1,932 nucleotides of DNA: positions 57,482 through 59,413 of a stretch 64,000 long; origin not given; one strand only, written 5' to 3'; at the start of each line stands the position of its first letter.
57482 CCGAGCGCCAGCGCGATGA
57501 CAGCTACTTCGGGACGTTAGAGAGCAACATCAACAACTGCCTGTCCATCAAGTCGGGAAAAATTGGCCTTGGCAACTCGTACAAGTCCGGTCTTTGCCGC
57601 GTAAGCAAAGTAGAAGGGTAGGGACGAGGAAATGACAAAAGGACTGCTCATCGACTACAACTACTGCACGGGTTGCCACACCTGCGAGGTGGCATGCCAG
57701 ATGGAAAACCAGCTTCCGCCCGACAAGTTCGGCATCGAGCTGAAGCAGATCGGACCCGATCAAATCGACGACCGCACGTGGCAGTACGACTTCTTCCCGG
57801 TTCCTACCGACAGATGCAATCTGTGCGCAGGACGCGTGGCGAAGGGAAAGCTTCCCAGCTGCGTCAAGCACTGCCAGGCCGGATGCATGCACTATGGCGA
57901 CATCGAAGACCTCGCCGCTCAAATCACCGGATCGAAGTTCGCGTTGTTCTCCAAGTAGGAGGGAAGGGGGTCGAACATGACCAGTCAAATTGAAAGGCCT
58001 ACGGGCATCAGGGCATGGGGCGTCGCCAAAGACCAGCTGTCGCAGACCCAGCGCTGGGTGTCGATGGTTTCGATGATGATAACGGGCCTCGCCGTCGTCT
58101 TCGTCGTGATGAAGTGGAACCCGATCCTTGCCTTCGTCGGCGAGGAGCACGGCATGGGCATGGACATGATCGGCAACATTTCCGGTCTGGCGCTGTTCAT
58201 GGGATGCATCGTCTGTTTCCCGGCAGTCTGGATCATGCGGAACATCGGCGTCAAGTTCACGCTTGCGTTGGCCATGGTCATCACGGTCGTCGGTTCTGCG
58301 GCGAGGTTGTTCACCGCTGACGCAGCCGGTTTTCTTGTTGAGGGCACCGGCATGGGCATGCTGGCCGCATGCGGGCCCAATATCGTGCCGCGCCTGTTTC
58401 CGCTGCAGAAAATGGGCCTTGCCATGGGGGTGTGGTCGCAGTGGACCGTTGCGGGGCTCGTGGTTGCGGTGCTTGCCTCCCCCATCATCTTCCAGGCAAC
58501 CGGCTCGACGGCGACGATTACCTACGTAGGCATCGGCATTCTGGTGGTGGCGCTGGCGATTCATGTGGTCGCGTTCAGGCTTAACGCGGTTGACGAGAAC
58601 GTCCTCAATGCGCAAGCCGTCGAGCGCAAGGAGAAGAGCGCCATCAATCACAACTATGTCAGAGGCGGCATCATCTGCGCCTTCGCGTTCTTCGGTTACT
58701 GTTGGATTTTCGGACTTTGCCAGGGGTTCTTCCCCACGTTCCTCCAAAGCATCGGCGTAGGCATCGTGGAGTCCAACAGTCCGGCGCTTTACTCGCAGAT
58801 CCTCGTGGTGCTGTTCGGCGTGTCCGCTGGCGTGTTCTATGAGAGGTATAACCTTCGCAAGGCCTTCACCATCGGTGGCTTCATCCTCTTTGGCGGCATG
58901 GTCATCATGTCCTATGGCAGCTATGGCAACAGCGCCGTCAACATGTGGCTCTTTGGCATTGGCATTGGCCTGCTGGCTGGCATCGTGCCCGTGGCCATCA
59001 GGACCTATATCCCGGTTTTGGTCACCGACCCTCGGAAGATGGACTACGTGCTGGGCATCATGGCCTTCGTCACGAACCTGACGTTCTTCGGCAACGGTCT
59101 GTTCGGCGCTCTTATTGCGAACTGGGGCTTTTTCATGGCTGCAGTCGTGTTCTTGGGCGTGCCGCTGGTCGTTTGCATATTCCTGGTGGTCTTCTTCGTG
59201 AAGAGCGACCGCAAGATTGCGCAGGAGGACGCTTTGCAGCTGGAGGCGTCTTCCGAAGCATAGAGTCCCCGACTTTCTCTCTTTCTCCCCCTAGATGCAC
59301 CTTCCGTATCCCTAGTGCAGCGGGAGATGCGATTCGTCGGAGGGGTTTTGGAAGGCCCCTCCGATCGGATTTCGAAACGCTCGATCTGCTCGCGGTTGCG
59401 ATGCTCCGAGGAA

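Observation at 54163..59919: Cassette 3: paralogous Mo-oxidoreductase, 108-aa ferredoxin and MFS operon under a divergent LysR regulator, plus a trailing 4-TM protein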

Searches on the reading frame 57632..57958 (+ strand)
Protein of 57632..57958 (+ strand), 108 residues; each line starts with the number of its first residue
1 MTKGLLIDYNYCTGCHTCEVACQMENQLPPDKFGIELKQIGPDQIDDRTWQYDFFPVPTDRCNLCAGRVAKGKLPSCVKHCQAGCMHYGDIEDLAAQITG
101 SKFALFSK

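Call 5: search_protein_families(library=pfam, proteins=[window:57632-57958:+], max_evalue=0.01)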
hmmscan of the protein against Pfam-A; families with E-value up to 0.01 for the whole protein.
window:57632-57958:+ (108 aa): 4 families
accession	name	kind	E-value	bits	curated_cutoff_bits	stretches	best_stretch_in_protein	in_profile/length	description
PF13247.11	Fer4_11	-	4.5e-06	27.2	26.2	1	60-90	69-99/100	4Fe-4S dicluster domain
PF12797.12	Fer4_2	-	0.00014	22.1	24.5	1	5-22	3-20/22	4Fe-4S binding domain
PF13187.11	Fer4_9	-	0.00018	21.9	27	1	11-86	1-52/52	4Fe-4S dicluster domain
PF00037.32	Fer4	-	0.00042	20.4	21.1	1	7-23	3-19/24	4Fe-4S binding domain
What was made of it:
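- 57632..57958 (+): Small electron-transfer subunit (108 aa, 9 Cys, predicted two [4Fe-4S] clusters). Pfam Fer4_11, Fer4_2, Fer4_9 and Fer4 hits; only Fer4_11 passes its curated cutoff (27.2 vs 26.2 bits) (call 5).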

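Call 34: search_protein_families(library=ncbifam, proteins=[window:57632-57958:+], max_evalue=0.01)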
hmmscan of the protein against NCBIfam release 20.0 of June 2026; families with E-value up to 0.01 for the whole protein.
window:57632-57958:+ (108 aa): 16 families
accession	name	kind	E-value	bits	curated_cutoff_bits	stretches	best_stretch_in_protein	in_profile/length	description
NF011569.0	PRK14993.1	equivalog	6.3e-13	48.7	416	2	4-39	45-80/244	tetrathionate reductase subunit TtrB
NF045715.1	sulf_resp_HmcB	equivalog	2.2e-12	46.7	420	2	50-95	156-202/307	sulfate respiration complex iron-sulfur protein HmcB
TIGR02951.1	DMSO_dmsB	equivalog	3.6e-12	46.6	214.1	2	60-97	122-159/161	DMSO/selenate family reductase complex B subunit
TIGR01582.1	FDH-beta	equivalog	8.1e-11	41.5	334.7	2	61-96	152-187/283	formate dehydrogenase subunit beta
NF041715.1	arsenate_red_ArrB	equivalog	1.4e-09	37.8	450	2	59-98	161-200/233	arsenate respiratory reductase iron-sulfur subunit ArrB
NF045797.1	DsrO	equivalog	4.3e-09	36.1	200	1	6-99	129-210/235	sulfate reduction electron transfer complex DsrMKJOP subunit DsrO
TIGR03149.1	cyt_nit_nrfC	equivalog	7.1e-09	35.3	377.6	1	59-99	151-192/225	cytochrome c nitrite reductase Fe-S protein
NF041782.1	mnquin_red_QrcC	equivalog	1.4e-08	34.7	400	1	4-32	2-30/239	menaquinone reductase iron-sulfur cluster-binding subunit QrcC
NF008134.0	PRK10882.1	equivalog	7.6e-08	31.8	263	1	51-97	164-214/329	hydrogenase 2 operon protein HybA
TIGR03478.1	DMSO_red_II_bet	subfamily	1.2e-07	31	480.7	2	59-98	188-227/321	DMSO reductase family type II enzyme, iron-sulfur subunit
NF038355.1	FDH3_beta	equivalog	1.3e-06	28.6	240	1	5-30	5-30/180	formate dehydrogenase FDH3 subunit beta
NF007658.0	PRK10330.1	equivalog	2.6e-05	23.8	260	1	2-28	2-28/181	electron transport protein HydN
NF042979.1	EthbenzDh_ebdB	equivalog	4.8e-05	22.4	740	0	6-23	24-41/354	ethylbenzene dehydrogenase subunit beta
NF007382.0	PRK09898.1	equivalog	0.0022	17.6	213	1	3-88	58-142/208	ferredoxin-like protein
TIGR02179.1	PorD_KorD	subfamily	0.0027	17.8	60.05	1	6-25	51-70/78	2-oxoacid:acceptor oxidoreductase, delta subunit, pyruvate/2-ketoisovalerate family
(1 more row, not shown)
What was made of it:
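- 57632..57958 (+): Weak matches to DmsB, TtrB and HmcB-type subunits (call 34).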

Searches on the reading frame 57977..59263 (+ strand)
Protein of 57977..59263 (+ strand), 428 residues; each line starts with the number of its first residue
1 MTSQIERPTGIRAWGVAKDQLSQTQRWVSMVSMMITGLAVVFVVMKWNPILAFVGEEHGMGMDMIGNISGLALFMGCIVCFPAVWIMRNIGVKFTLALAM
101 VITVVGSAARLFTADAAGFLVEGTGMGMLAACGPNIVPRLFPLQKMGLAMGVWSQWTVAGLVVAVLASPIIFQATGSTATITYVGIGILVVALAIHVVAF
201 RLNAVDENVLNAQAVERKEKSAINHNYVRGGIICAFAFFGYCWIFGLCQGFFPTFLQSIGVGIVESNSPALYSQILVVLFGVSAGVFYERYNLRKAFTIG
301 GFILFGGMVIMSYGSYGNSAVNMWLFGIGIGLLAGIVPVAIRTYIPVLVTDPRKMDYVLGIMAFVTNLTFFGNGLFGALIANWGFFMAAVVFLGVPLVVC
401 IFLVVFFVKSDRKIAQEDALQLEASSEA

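Call 5: search_protein_families(library=pfam, proteins=[window:57977-59263:+], max_evalue=0.01)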
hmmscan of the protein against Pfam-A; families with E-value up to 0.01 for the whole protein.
window:57977-59263:+ (428 aa): 1 family
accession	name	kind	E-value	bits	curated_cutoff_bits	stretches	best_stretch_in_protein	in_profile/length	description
PF07690.21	MFS_1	-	5.7e-19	68.7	33.4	1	37-368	5-341/347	Major Facilitator Superfamily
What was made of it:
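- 57977..59263 (+): MFS transporter (428 aa), presumed substrate importer or product exporter. Pfam MFS_1 at 5.7e-19 (call 5).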

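Call 34: search_protein_families(library=ncbifam, proteins=[window:57977-59263:+], max_evalue=0.01)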
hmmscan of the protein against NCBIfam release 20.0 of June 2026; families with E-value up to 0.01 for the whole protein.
window:57977-59263:+ (428 aa): 1 family
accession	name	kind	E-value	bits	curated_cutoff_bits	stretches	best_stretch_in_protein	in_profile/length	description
NF007256.0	PRK09705.1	subfamily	3.6e-06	26.2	312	1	26-204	7-189/393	cyanate transporter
